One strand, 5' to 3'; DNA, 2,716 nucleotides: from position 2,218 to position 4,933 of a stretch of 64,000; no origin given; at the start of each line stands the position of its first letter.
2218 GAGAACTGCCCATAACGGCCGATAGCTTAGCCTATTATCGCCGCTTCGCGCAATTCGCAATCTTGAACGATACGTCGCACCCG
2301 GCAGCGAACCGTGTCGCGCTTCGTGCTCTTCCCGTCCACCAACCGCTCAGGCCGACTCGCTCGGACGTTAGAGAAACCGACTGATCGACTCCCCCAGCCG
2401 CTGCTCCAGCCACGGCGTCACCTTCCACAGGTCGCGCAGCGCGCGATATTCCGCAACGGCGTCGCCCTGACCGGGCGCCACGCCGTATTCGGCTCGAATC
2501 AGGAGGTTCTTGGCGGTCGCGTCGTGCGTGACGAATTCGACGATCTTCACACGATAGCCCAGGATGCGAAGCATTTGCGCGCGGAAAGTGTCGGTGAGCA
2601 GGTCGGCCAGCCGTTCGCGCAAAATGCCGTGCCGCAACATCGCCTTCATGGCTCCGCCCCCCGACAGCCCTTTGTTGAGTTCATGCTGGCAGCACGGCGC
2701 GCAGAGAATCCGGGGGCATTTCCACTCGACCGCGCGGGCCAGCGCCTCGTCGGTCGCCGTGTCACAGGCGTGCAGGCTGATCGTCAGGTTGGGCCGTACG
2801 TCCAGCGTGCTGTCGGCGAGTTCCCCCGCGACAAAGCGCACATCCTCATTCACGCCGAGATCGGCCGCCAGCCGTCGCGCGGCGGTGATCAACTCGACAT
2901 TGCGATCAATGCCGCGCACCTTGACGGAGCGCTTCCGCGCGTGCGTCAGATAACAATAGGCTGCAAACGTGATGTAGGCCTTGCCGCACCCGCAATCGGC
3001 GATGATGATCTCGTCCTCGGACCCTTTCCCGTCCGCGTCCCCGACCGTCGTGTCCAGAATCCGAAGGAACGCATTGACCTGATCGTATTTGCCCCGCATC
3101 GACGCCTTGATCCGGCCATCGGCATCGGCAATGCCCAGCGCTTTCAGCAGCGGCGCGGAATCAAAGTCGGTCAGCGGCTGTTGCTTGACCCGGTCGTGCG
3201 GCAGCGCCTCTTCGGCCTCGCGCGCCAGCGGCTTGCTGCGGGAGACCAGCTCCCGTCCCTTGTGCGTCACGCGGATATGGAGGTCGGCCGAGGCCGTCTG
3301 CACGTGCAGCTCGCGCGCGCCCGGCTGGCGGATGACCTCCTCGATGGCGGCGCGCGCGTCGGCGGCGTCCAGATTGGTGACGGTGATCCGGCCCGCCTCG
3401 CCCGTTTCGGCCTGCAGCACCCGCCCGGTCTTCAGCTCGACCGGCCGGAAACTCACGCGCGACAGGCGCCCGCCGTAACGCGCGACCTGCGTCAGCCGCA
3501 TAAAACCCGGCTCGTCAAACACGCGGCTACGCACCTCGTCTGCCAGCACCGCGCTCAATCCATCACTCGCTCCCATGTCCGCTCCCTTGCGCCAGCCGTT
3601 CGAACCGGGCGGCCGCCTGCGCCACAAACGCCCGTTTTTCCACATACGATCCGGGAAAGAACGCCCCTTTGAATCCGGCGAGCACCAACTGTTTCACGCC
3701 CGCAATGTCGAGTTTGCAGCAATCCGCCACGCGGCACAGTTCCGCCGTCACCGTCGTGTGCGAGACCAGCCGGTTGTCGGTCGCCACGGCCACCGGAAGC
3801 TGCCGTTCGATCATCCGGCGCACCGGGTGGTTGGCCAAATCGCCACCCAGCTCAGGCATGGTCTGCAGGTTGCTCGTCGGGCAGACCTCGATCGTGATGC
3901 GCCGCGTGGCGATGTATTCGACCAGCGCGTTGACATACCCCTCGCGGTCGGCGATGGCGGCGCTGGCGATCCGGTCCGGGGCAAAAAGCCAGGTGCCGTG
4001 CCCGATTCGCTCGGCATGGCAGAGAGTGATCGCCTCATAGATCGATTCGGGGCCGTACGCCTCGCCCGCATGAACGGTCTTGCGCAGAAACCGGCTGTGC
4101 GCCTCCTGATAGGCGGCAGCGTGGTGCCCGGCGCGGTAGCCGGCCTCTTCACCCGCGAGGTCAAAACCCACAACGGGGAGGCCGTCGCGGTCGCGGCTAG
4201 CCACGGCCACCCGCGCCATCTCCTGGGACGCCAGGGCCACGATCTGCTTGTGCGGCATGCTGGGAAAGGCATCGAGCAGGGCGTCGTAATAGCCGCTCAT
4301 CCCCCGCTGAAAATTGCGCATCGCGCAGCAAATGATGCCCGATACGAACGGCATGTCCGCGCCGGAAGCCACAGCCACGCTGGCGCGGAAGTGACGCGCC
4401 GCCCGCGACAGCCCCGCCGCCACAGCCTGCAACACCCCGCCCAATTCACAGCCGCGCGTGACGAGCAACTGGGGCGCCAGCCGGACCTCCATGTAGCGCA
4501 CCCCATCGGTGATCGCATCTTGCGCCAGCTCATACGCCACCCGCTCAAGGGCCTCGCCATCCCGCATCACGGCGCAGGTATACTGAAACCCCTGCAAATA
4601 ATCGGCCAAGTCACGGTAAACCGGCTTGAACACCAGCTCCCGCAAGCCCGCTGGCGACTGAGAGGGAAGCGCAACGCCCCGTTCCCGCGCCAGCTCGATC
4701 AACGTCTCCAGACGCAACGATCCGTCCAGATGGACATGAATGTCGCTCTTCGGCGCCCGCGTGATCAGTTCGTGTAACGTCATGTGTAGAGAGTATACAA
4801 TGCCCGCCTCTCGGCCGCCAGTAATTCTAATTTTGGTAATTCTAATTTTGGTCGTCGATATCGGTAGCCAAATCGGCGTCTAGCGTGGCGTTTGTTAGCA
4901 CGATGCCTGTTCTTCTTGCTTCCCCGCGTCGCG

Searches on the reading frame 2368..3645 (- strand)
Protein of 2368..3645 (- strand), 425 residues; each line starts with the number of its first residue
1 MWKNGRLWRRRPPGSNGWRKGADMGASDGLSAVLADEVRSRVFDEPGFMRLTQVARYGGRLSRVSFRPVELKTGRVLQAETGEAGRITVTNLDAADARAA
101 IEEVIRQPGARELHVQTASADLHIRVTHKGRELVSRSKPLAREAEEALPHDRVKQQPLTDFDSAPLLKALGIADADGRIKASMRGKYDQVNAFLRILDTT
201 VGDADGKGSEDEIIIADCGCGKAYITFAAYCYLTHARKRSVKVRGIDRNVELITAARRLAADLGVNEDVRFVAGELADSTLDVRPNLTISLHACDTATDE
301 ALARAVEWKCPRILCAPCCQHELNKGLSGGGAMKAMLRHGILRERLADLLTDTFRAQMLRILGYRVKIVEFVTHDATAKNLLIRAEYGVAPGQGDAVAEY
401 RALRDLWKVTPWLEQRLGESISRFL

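Call 68: search_protein_families(library=pfam, proteins=[window:2368-3645:-], max_evalue=0.00001)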
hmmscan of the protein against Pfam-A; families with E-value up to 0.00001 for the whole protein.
window:2368-3645:- (425 aa): 2 families
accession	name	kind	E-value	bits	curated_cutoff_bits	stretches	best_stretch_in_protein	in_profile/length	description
PF13679.12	Methyltransf_32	-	3.7e-33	114.9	27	1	186-325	2-142/143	Methyltransferase domain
PF13847.12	Methyltransf_31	-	2.6e-07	30.9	27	1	213-278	5-65/145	Methyltransferase domain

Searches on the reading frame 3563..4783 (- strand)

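Call 68: search_protein_families(library=pfam, proteins=[window:3563-4783:-], max_evalue=0.00001)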
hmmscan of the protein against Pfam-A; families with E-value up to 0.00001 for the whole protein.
window:3563-4783:- (406 aa): 1 family
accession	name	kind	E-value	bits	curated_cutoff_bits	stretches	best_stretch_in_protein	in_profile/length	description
PF00962.28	A_deaminase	-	9.8e-69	232.4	27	2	184-378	140-317/330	Adenosine deaminase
